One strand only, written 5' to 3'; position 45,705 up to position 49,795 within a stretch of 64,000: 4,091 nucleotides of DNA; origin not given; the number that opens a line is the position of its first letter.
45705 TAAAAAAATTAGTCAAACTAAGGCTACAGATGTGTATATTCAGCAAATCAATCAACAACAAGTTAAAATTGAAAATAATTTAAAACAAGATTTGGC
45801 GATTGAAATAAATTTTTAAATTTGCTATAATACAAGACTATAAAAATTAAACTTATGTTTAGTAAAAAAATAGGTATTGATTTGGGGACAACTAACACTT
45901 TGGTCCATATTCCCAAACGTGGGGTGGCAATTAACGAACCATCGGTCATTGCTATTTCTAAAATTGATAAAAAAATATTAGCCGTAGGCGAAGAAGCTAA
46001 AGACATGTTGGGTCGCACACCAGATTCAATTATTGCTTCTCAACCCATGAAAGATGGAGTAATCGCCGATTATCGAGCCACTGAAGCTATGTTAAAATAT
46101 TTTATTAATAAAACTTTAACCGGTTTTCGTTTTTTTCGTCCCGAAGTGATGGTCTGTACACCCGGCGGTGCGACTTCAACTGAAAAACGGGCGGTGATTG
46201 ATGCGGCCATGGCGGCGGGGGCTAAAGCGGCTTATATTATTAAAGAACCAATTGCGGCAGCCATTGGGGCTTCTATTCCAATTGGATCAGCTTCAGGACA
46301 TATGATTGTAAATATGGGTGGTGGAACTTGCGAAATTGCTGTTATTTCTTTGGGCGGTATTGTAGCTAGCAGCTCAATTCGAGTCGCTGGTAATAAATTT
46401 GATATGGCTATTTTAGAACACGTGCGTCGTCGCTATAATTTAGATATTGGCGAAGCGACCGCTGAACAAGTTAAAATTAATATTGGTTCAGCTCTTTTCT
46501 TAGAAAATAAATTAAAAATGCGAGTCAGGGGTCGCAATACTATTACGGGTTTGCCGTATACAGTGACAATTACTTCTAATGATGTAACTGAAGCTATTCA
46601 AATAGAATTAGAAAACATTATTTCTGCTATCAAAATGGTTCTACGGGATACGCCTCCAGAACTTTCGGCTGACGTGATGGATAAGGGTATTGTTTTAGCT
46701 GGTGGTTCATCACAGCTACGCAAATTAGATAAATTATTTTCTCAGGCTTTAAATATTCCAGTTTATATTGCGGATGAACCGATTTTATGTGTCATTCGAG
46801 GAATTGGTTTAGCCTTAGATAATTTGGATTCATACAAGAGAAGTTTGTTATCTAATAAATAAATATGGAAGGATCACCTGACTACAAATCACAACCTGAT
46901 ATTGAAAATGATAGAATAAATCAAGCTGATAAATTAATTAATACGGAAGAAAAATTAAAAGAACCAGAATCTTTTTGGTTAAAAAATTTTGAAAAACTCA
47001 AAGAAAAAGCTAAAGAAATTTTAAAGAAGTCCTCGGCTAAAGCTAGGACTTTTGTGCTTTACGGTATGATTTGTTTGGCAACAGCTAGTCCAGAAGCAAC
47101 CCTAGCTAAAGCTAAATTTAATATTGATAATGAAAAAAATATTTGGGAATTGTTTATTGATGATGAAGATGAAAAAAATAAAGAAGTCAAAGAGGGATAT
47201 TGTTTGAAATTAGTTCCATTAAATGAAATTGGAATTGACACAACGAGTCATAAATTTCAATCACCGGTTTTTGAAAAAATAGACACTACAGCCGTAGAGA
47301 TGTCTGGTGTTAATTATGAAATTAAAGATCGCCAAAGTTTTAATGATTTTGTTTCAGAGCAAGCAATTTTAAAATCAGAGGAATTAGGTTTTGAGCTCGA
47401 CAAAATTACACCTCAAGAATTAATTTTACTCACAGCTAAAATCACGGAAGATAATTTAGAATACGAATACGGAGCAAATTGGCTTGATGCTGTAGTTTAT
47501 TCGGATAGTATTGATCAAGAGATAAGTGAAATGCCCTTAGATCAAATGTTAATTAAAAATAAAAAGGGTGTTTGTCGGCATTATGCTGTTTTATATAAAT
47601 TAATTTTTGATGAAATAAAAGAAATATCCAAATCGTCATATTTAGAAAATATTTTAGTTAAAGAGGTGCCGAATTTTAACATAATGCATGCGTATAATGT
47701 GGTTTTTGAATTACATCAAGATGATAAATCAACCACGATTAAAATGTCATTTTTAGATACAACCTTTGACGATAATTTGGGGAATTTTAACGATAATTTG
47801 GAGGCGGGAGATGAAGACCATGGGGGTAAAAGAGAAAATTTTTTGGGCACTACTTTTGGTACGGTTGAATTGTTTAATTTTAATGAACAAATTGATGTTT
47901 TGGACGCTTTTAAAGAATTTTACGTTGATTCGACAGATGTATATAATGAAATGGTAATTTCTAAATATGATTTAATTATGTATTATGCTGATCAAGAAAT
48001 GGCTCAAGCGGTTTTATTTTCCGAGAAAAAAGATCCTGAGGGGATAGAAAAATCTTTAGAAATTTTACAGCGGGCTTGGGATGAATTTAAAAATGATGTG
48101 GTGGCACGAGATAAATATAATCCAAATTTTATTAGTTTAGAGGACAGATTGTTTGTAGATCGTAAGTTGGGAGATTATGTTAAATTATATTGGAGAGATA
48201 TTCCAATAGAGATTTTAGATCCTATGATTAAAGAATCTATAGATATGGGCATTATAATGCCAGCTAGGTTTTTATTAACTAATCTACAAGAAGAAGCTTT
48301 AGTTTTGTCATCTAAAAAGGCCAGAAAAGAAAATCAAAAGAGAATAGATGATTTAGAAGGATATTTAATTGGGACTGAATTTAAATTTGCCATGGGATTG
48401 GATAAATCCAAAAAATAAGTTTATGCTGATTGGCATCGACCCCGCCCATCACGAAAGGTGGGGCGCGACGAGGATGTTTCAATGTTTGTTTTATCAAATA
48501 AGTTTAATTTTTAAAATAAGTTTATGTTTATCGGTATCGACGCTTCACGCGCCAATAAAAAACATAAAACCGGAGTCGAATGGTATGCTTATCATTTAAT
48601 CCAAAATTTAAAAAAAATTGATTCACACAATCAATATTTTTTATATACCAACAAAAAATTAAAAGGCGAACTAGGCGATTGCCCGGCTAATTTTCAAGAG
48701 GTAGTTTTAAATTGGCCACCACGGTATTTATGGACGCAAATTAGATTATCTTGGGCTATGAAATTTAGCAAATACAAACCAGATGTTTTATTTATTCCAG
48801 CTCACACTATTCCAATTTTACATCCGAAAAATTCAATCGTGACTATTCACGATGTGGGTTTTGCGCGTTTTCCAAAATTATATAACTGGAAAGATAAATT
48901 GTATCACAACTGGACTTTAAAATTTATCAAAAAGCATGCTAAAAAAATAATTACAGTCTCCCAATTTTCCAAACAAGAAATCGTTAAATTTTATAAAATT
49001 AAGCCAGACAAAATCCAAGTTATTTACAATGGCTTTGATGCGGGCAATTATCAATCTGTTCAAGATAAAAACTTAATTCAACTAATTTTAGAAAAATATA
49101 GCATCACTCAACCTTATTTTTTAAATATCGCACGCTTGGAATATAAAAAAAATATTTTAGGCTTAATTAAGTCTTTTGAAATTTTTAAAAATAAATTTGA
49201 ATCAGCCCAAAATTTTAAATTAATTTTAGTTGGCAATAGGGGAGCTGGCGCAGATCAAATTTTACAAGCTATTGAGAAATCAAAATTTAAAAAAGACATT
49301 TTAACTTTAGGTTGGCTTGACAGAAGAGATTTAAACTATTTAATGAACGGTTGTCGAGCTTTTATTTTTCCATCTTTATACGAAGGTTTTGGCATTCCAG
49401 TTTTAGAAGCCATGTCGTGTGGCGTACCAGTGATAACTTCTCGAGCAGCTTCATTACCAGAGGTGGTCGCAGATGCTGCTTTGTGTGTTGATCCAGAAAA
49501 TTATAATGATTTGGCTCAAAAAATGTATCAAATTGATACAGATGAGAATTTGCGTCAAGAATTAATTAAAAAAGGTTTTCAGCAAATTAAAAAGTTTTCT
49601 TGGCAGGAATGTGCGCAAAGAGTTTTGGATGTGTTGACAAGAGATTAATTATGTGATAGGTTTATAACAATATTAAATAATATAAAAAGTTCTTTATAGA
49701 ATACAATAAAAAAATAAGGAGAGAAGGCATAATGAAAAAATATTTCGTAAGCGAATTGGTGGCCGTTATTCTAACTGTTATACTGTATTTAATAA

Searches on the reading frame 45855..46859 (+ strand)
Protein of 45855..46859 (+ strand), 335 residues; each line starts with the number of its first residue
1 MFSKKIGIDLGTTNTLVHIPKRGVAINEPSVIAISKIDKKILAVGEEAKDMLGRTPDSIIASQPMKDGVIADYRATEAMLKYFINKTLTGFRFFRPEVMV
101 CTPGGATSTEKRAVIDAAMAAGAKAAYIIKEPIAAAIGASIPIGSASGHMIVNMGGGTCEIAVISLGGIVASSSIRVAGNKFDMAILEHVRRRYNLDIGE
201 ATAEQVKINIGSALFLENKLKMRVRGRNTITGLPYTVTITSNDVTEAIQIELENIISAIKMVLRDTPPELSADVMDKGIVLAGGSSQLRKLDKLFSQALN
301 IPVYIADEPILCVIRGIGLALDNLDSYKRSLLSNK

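Call 6: search_protein_families(library=pfam, proteins=[window:45855-46859:+], max_evalue=0.001)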
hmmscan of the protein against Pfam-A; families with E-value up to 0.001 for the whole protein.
window:45855-46859:+ (335 aa): 4 families
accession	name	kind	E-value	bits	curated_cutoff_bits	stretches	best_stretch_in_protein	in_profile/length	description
PF06723.19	MreB_Mbl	-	2.2e-129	431.5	27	1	4-328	2-326/327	MreB/Mbl protein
PF14450.12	FtsA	-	1.8e-11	44.9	31.8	1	151-307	2-111/127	Cell division protein FtsA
PF00012.26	HSP70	-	1.4e-10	40.5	20.6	1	100-298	138-349/599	Hsp70 protein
PF00022.25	Actin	-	1.4e-05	24.3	27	1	42-193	46-190/410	Actin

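Call 51: find_related_loci(query=window:45855-46859:+, collection=metagenome_contigs, flank=10000)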
Query window:45855-46859:+ (335 aa) in metagenome_contigs; peptide patterns used: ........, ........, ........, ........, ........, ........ (x = any residue, [..] = any of these).
600 stretches matched a pattern (row limit reached: there are more); 524 encode a relative of the query (tblastn E <= 1e-3); the best 80 are kept; 80 distinct loci.
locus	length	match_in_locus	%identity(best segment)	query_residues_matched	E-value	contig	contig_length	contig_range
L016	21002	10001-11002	70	1-334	4e-163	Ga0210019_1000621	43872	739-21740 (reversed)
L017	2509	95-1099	73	1-335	2e-173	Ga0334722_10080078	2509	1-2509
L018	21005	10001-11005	70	1-335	6e-162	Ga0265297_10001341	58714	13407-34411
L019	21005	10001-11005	72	1-335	5e-160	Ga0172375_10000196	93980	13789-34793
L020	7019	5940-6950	70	1-335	8e-160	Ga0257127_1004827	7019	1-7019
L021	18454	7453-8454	67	1-334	5e-159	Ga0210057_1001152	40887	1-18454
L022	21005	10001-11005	70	1-335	8e-159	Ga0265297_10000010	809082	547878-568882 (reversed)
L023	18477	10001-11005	76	1-335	2e-158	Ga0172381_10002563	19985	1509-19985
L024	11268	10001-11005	70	1-335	2e-158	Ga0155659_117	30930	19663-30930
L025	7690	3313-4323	68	1-335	5e-157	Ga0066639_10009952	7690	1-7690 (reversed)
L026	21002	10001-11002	71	1-334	2e-155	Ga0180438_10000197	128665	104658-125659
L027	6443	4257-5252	70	4-335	4e-156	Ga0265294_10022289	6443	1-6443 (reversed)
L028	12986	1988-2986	68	1-333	7e-155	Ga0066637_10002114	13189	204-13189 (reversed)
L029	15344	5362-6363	69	1-334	9e-155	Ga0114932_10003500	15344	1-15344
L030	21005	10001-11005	69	1-335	4e-154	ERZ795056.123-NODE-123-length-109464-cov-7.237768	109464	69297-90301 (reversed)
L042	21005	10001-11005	71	1-335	9e-162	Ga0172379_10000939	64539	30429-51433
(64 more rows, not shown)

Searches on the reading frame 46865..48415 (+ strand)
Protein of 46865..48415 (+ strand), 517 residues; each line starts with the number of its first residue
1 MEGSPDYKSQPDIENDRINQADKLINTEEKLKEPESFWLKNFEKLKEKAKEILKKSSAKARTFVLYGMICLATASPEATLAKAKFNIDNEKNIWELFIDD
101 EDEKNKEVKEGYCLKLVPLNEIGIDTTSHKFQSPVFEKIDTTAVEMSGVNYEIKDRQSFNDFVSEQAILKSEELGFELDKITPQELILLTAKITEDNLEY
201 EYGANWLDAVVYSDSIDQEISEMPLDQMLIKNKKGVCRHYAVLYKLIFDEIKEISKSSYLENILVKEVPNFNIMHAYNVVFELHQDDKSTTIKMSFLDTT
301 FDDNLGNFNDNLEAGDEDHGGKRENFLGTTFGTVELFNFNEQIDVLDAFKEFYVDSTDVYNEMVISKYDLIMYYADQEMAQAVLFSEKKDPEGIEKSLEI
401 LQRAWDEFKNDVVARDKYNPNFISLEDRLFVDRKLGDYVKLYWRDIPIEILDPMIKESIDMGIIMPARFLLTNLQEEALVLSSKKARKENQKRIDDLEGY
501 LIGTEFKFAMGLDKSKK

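Call 24: search_protein_families(library=pfam, proteins=[window:46865-48415:+], max_evalue=0.001)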
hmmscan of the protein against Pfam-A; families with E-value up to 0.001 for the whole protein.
window:46865-48415:+ (517 aa): 1 family
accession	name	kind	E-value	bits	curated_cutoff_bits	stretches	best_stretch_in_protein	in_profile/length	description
PF04473.18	DUF553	-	0.00077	19.4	20.5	0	174-245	6-72/140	Transglutaminase-like domain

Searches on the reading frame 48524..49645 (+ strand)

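Call 24: search_protein_families(library=pfam, proteins=[window:48524-49645:+], max_evalue=0.001)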
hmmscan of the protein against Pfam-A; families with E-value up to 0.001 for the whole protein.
window:48524-49645:+ (374 aa): 6 families
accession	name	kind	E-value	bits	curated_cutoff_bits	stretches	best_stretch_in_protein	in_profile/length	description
PF00534.26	Glycos_transf_1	-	1.5e-35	122.7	26.4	1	195-353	14-171/172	Glycosyl transferases group 1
PF13692.12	Glyco_trans_1_4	-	1.4e-25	90.7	27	1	197-337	2-139/142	Glycosyl transferases group 1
PF13439.12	Glyco_transf_4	-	9.1e-18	65.3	28.5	1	17-173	3-168/170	Glycosyltransferase Family 4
PF13524.12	Glyco_trans_1_2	-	3.3e-08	34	25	1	257-368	26-143/144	Glycosyl transferase-like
PF20706.3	GT4-conflict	-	5e-08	32.8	26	1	230-333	232-335/385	Family 4 Glycosyltransferase in conflict systems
PF05693.19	Glycogen_syn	-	0.00039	19.6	27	0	270-367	463-553/639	Glycogen synthase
